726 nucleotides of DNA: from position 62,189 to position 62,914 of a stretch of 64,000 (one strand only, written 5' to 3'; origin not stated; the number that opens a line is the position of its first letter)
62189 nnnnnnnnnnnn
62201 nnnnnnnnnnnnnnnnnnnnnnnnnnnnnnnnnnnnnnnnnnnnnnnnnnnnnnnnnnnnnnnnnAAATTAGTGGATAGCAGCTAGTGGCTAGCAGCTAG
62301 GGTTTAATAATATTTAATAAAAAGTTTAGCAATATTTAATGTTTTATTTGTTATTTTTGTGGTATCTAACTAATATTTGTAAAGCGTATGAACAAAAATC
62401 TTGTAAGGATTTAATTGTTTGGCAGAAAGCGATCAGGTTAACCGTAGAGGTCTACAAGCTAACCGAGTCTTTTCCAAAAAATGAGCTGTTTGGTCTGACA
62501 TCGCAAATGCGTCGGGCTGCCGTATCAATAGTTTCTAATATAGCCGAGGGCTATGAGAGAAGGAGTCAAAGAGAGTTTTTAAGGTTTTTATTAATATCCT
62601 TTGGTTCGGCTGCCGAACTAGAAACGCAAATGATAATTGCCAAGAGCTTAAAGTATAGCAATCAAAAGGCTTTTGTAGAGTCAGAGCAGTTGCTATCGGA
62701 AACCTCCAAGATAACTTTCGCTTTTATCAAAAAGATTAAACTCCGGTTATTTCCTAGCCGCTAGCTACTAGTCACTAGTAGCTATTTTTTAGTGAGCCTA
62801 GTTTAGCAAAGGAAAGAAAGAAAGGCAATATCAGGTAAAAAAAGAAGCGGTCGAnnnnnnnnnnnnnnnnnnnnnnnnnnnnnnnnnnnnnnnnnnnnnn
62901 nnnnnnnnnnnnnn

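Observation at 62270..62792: Second, intact four-helix-bundle cassette with its own inverted repeats immediately upstream of tig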

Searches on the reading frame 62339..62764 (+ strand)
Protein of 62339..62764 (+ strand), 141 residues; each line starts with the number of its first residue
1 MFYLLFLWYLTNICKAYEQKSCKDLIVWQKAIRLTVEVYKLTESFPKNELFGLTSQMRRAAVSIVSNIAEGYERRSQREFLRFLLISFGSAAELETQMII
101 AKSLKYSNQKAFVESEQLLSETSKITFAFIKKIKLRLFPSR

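Call 5: search_protein_families(library=pfam, proteins=[window:62339-62764:+], max_evalue=0.01)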
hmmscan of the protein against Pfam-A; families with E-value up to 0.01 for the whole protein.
window:62339-62764:+ (141 aa): 2 families
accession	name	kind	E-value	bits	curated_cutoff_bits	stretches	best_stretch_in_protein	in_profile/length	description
PF05635.17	23S_rRNA_IVP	-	5.9e-39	133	33.8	1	23-125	1-103/106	23S rRNA-intervening sequence protein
PF22296.2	bAvd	-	9.3e-06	26.5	40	1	25-132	1-106/107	bAvd-like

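Call 14: find_homologous_proteins(query=window:62390-62761:+)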
Query window:62390-62761:+ (124 aa): 7993 proteins with E <= 0.001 among 8000 candidates; the best 120 are listed.
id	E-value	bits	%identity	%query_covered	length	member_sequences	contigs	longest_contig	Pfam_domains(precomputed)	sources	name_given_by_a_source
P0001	1.0e-69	249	100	100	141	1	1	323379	PF22296.3,PF05635.18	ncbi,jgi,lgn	ncbi:MAG: four helix bundle protein [Patescibacteria group bacterium]|jgi:hypothetical protein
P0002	1.9e-38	149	63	93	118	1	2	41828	PF05635.18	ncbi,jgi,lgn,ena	ncbi:MAG: four helix bundle protein [Patescibacteria group bacterium]|jgi:four helix bundle protein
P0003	4.1e-38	148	67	78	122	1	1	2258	PF05635.18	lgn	-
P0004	1.1e-37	146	60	98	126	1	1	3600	PF22296.3,PF05635.18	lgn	-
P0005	6.2e-37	144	59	93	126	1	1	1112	PF22296.3,PF05635.18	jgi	-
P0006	6.7e-37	144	61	91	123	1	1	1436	PF22296.3,PF05635.18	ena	-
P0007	8.7e-36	140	67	83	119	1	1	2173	PF22296.3,PF05635.18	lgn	-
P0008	9.5e-36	140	63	93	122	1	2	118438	PF05635.18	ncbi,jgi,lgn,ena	ncbi:MAG: four helix bundle protein [Patescibacteria group bacterium]|jgi:four helix bundle protein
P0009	1.9e-35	139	61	93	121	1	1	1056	PF05635.18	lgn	-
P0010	5.4e-35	138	60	92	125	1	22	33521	PF22296.3,PF05635.18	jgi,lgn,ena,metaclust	metaclust:\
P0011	8.7e-35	137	59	94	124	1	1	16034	PF05635.18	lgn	-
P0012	1.0e-34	137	60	92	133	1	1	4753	PF05635.18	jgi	jgi:four helix bundle protein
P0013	2.6e-34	135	59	93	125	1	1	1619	PF22296.3,PF05635.18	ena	-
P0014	2.6e-34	135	58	94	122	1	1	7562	PF22296.3,PF05635.18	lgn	-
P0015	2.8e-34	135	57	93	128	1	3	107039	PF22296.3,PF05635.18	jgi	jgi:four helix bundle protein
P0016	3.2e-34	135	58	91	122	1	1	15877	PF22296.3,PF05635.18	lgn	-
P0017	5.3e-34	134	63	89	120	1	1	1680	PF22296.3,PF05635.18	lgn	-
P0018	6.1e-34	134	62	85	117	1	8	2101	PF22296.3,PF05635.18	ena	-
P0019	8.4e-34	134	62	85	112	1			PF22296.3,PF05635.18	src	-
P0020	9.1e-34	134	57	93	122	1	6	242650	PF22296.3,PF05635.18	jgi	jgi:four helix bundle protein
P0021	9.2e-34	134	59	93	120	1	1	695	PF22296.3,PF05635.18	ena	-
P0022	1.2e-33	133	56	94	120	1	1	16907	PF22296.3,PF05635.18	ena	-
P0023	1.3e-33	133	57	94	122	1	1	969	PF22296.3,PF05635.18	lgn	-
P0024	1.3e-33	133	59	92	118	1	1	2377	PF22296.3,PF05635.18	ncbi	-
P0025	1.3e-33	133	57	93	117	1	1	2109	PF22296.3,PF05635.18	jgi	jgi:four helix bundle protein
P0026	1.7e-33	133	58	92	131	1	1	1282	PF22296.3,PF05635.18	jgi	jgi:four helix bundle protein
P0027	1.8e-33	133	57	89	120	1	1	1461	PF22296.3,PF05635.18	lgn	-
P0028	2.0e-33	133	61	92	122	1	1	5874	PF22296.3,PF05635.18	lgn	-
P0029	2.4e-33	132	57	93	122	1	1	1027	PF05635.18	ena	-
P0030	2.4e-33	132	58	92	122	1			PF22296.3,PF05635.18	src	-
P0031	2.5e-33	132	58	92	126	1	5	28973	PF22296.3,PF05635.18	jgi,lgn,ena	-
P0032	2.8e-33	132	58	94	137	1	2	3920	PF22296.3,PF05635.18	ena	-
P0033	3.0e-33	132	57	93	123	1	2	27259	PF22296.3,PF05635.18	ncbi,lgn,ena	ncbi:MAG: four helix bundle protein [Patescibacteria group bacterium]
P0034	3.1e-33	132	60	93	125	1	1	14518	PF22296.3,PF05635.18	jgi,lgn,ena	-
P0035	3.3e-33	132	57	98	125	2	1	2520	PF22296.3,PF05635.18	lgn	-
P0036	3.6e-33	132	60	85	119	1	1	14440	PF22296.3,PF05635.18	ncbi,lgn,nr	ncbi:MAG: four helix bundle protein [bacterium]|nr:four helix bundle protein [bacterium]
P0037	5.3e-33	131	58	94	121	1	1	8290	PF22296.3,PF05635.18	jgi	-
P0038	6.2e-33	131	57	92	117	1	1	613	PF22296.3,PF05635.18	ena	-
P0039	6.7e-33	131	56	89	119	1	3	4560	PF22296.3,PF05635.18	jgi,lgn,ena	-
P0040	6.8e-33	131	56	92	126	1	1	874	PF22296.3,PF05635.18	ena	-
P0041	6.8e-33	131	59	94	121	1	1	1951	PF22296.3,PF05635.18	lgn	-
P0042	8.1e-33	131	55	93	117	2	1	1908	PF22296.3,PF05635.18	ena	-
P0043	8.1e-33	131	57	93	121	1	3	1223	PF22296.3,PF05635.18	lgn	-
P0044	8.3e-33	131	59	90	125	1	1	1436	PF05635.18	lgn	-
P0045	8.9e-33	130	58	94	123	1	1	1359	PF22296.3,PF05635.18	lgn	-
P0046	9.7e-33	130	57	93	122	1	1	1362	PF22296.3,PF05635.18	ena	-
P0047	9.9e-33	130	54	92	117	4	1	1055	PF22296.3,PF05635.18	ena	-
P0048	1.2e-32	130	61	85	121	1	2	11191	PF22296.3,PF05635.18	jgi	-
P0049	1.2e-32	130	58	93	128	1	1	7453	PF22296.3,PF05635.18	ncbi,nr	ncbi:MAG: four helix bundle protein [Candidatus Aminicenantes bacterium]|nr:four helix bundle protei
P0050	1.2e-32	130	56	93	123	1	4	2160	PF22296.3,PF05635.18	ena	-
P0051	1.4e-32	130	50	98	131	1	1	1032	PF22296.3,PF05635.18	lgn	-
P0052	1.8e-32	130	60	83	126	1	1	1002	PF05635.18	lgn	-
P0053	2.2e-32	129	57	93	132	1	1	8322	PF22296.3,PF05635.18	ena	-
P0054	2.4e-32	129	56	93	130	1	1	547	PF05635.18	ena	-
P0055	2.4e-32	129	56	94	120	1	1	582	PF22296.3,PF05635.18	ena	-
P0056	2.5e-32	129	63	86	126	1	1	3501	PF05635.18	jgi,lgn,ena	-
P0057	2.6e-32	129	57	94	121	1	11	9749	PF22296.3,PF05635.18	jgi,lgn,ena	-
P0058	2.9e-32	129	56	92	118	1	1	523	PF22296.3,PF05635.18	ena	-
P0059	2.9e-32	129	59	94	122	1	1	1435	PF22296.3,PF05635.18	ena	-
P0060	3.2e-32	129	52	97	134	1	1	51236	PF22296.3,PF05635.18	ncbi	-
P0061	3.3e-32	129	60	92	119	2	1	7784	PF22296.3,PF05635.18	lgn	-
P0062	3.3e-32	129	55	85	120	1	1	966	PF22296.3,PF05635.18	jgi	-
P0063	3.4e-32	129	53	95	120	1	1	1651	PF22296.3,PF05635.18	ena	-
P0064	3.6e-32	129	59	85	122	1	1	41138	PF22296.3,PF05635.18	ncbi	ncbi:four helix bundle protein [Patescibacteria group bacterium]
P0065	3.9e-32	128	55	96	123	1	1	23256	PF22296.3,PF05635.18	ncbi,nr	ncbi:MAG: four helix bundle protein [bacterium]|nr:four helix bundle protein [bacterium]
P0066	3.9e-32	128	59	85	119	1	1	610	PF22296.3,PF05635.18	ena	-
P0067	3.9e-32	128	55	98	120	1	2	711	PF22296.3,PF05635.18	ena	-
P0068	4.0e-32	128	57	93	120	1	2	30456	PF22296.3,PF05635.18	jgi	jgi:four helix bundle protein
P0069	4.3e-32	128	57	93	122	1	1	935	PF22296.3,PF05635.18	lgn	-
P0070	4.3e-32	128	56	94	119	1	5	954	PF22296.3,PF05635.18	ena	-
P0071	4.6e-32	128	58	94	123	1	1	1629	PF22296.3,PF05635.18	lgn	-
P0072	4.6e-32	128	57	93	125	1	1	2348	PF22296.3,PF05635.18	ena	-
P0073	4.8e-32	128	59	96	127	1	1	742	PF22296.3,PF05635.18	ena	-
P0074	4.9e-32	128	60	92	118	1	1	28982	PF05635.18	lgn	-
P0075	5.8e-32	128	56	92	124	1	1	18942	PF22296.3,PF05635.18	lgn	-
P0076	6.7e-32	128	52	92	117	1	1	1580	PF22296.3,PF05635.18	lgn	-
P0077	7.5e-32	128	58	85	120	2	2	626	PF22296.3,PF05635.18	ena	-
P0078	7.6e-32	128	56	94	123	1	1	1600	PF22296.3,PF05635.18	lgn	-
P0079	7.8e-32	127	59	85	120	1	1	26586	PF05635.18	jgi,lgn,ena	-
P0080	8.0e-32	127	56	95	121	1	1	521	PF22296.3,PF05635.18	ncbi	-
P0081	8.1e-32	127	57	93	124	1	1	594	PF22296.3,PF05635.18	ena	-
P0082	8.4e-32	127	59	85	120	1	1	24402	PF22296.3,PF05635.18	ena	-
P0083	8.7e-32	127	56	85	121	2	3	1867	PF22296.3,PF05635.18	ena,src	-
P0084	9.4e-32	127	60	85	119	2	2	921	PF22296.3,PF05635.18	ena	-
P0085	9.4e-32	127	54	94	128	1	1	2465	PF22296.3,PF05635.18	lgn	-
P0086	9.8e-32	127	61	82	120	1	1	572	PF22296.3,PF05635.18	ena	-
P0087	9.8e-32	127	57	89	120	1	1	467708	PF22296.3,PF05635.18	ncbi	-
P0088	1.1e-31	127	57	85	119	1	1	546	PF05635.18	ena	-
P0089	1.1e-31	127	58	98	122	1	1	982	PF22296.3,PF05635.18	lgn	-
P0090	1.2e-31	127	57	93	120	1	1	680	PF22296.3,PF05635.18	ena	-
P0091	1.2e-31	127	57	93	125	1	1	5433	PF22296.3,PF05635.18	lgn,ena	-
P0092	1.2e-31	127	57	93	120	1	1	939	PF22296.3,PF05635.18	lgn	-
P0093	1.2e-31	127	53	95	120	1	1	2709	PF22296.3,PF05635.18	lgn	-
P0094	1.2e-31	127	55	93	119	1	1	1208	PF22296.3,PF05635.18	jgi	jgi:four helix bundle protein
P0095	1.2e-31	127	53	93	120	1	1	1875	PF22296.3,PF05635.18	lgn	-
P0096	1.3e-31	127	53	98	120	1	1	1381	PF22296.3,PF05635.18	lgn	-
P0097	1.3e-31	127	55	94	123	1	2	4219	PF22296.3,PF05635.18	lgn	-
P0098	1.3e-31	127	56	94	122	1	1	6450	PF22296.3,PF05635.18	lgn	-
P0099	1.3e-31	127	58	92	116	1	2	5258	PF22296.3,PF05635.18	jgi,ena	-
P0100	1.4e-31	127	54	97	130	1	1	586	PF22296.3,PF05635.18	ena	-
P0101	1.5e-31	127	56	89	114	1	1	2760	PF22296.3,PF05635.18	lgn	-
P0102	1.5e-31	127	56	91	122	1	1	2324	PF22296.3,PF05635.18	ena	-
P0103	1.5e-31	127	57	89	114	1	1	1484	PF22296.3,PF05635.18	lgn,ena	-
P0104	1.5e-31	127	54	98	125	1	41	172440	PF22296.3,PF05635.18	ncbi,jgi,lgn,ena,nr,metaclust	ncbi:MAG: four helix bundle protein [Candidatus Levybacteria bacterium CG_4_10_14_0_2_um_filter_36_1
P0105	1.5e-31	127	58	90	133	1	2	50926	PF22296.3,PF05635.18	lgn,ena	-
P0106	1.6e-31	126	58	85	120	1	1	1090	PF22296.3,PF05635.18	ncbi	-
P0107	1.6e-31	126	59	77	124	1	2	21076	PF22296.3,PF05635.18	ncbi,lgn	-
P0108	1.6e-31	126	60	92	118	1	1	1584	PF22296.3,PF05635.18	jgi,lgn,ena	-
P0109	1.7e-31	126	61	92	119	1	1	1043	PF22296.3,PF05635.18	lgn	-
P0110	1.7e-31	126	56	92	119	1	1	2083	PF22296.3,PF05635.18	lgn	-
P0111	1.8e-31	126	54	92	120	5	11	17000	PF22296.3,PF05635.18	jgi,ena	-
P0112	1.8e-31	126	57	94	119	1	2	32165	PF05635.18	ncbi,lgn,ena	-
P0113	1.8e-31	126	57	93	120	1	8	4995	PF22296.3,PF05635.18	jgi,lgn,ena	-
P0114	1.8e-31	126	56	92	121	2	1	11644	PF22296.3,PF05635.18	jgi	-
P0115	1.9e-31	126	55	93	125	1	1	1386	PF22296.3,PF05635.18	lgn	-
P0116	1.9e-31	126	56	93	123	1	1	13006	PF22296.3,PF05635.18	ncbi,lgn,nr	ncbi:MAG: four helix bundle protein [Candidatus Levybacteria bacterium]|nr:four helix bundle protein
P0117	2.0e-31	126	62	92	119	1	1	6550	PF22296.3,PF05635.18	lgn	-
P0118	2.0e-31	126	59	91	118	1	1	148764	PF22296.3,PF05635.18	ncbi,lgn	ncbi:MAG: four helix bundle protein [Patescibacteria group bacterium]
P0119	2.0e-31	126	62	92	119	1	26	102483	PF22296.3,PF05635.18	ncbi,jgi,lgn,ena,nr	ncbi:MAG TPA: four helix bundle protein [Candidatus Taylorbacteria bacterium]|nr:MAG: S23 ribosomal 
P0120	2.0e-31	126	56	92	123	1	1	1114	PF22296.3,PF05635.18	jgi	jgi:four helix bundle protein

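Call 17: find_related_loci(query=A1, collection=genome_contigs, flank=3000)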
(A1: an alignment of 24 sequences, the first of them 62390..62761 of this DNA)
Query A1 (124 aa) in genome_contigs; peptide patterns used: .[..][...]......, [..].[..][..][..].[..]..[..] (x = any residue, [..] = any of these).
600 stretches matched a pattern (row limit reached: there are more); 597 encode a relative of the query (tblastn E <= 1e-3); the best 80 are kept; 80 distinct loci.
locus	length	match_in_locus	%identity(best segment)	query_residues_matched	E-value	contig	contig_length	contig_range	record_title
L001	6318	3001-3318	55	3-108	1e-36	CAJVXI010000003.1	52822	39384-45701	TPA_asm: uncultured bacterium isolate DRR093005_bin.15_MetaBAT_v2.12.1_MAG genome assembly, contig: NODE_290_length_5282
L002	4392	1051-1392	53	4-117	1e-36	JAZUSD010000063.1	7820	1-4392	MAG: Acutalibacteraceae bacterium isolate T1900044847_TS20190313.MAGScoT_cleanbin_000012 SGB_2987_k141_1124252, whole ge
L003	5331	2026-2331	57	4-108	2e-36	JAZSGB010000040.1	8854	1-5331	MAG: Acutalibacteraceae bacterium isolate T1900044579_TS20190045.MAGScoT_cleanbin_000034 SGB_551_k141_1335042, whole gen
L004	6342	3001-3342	54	3-116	7e-36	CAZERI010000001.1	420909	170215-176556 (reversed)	MAG TPA_asm: uncultured Gammaproteobacteria bacterium isolate SRP278252_co1_729 genome assembly, contig: NODE_5_length_4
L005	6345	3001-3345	53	3-117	9e-36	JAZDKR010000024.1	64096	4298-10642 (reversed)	MAG: Elusimicrobiota bacterium isolate MEGAHIT-group-0.545 k141_8757444, whole genome shotgun sequence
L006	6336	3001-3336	55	4-117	6e-36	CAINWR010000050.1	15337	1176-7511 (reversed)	MAG: Candidatus Staskawiczbacteria bacterium isolate LaPlata-a_bin-0908 genome assembly, contig: bin-0908:50/77, whole g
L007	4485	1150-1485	53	6-117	5e-36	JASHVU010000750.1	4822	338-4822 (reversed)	MAG: Acidobacteriaceae bacterium isolate JOPF213 JOPF_AWAY_contig_1421354, whole genome shotgun sequence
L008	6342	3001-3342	57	4-117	2e-35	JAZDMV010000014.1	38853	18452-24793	MAG: bacterium isolate MEGAHIT-group-0.677 k141_15237876, whole genome shotgun sequence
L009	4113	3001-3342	55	3-116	8e-35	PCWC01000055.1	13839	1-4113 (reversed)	MAG: Parcubacteria group bacterium CG11_big_fil_rev_8_21_14_0_20_39_22 CG11_8_21_14_0.20_scaffold_2682_c, whole genome s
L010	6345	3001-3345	56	3-117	6e-35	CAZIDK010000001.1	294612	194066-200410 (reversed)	MAG TPA_asm: uncultured Gammaproteobacteria bacterium isolate SRP302447_co4_23 genome assembly, contig: NODE_116_length_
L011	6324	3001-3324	53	1-108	2e-34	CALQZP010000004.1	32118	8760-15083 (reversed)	MAG: Candidatus Nomurabacteria bacterium isolate MaH-04nov19-71 genome assembly, contig: MaH-04nov19-C3234, whole genome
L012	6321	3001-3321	57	6-112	1e-34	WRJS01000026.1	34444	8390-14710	MAG: Kiritimatiellaeota bacterium isolate Nt197P3bin96 Ga0082212_10001500, whole genome shotgun sequence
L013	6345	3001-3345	50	3-117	2e-34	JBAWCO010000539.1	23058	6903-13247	MAG: Terracidiphilus sp. isolate MFD09390_ilm_asm_bin15 k127_253214, whole genome shotgun sequence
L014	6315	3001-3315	54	4-108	4e-34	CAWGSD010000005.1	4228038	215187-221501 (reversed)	MAG: uncultured Acidobacteriota bacterium isolate MFD06092.bin.1.220 genome assembly, contig: contig_7138, whole genome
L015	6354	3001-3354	53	3-120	5e-34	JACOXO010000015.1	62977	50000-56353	MAG: Candidatus Gottesmanbacteria bacterium isolate NC_groundwater_155_Ag_S-0.1um_35_9 S4_GD2017_2_S1_scaffold_221, whol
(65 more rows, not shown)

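Call 21: search_protein_families(library=padloc, proteins=[window:62390-62761:+], max_evalue=0.01)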
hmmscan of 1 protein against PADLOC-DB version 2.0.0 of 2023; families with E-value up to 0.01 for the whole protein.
window:62390-62761:+ (124 aa): 0 families

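Call 22: search_protein_families(library=ncbifam, proteins=[window:62390-62761:+], max_evalue=0.01)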
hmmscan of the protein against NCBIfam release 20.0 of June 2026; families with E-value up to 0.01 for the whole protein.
window:62390-62761:+ (124 aa): 4 families
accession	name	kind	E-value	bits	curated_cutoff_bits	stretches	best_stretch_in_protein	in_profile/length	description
NF008911.0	PRK12275.1-2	subfamily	1.6e-39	135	137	1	3-117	2-116/118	hypothetical protein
TIGR02436.1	TIGR02436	subfamily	2.8e-37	127.3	24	1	10-117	1-109/109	four helix bundle protein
NF008912.0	PRK12275.1-6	subfamily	3.7e-29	101.2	124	1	4-117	2-112/117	hypothetical protein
NF033474.1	DivGenRetAVD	equivalog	3.4e-05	24.1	80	1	9-106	2-96/104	diversity-generating retroelement protein Avd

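Call 53: find_encoding_contigs(protein=P0002, flank=3000, max_places=2)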
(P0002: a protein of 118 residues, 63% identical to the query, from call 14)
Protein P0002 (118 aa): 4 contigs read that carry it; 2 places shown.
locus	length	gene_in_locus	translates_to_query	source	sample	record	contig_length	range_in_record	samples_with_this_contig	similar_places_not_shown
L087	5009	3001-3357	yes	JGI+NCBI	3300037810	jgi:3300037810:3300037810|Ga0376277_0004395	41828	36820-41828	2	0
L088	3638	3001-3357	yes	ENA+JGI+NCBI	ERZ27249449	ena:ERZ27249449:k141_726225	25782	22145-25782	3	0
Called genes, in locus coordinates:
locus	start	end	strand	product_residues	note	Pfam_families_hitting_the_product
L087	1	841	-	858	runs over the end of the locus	PF00912:Transgly, PF00905:Transpeptidase, PF17957:Big_7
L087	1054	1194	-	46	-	-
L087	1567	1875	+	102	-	-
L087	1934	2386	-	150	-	-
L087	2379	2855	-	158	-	PF02075:RuvC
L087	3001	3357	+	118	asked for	PF05635:23S_rRNA_IVP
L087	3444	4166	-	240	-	PF20772:TACO1_YebC_N, PF01709:Transcrip_reg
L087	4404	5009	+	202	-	?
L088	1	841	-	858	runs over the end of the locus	PF00912:Transgly, PF00905:Transpeptidase, PF17957:Big_7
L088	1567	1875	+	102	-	-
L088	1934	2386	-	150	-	-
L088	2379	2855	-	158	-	PF02075:RuvC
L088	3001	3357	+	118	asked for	PF05635:23S_rRNA_IVP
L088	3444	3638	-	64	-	PF01709:Transcrip_reg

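Call 62: search_solved_structures(query=A1, max_evalue=0.01)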
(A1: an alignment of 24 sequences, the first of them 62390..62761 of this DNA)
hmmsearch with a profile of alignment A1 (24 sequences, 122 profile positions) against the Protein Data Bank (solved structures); distinct sequences matched with E-value up to 0.01: 2.
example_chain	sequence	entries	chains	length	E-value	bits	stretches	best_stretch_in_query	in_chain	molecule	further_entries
2gsc_A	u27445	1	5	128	5.2e-35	123.4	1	7-118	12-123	Putative uncharacterized protein XCC0516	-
2rld_A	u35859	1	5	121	3.8e-11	46.3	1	5-119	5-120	Uncharacterized protein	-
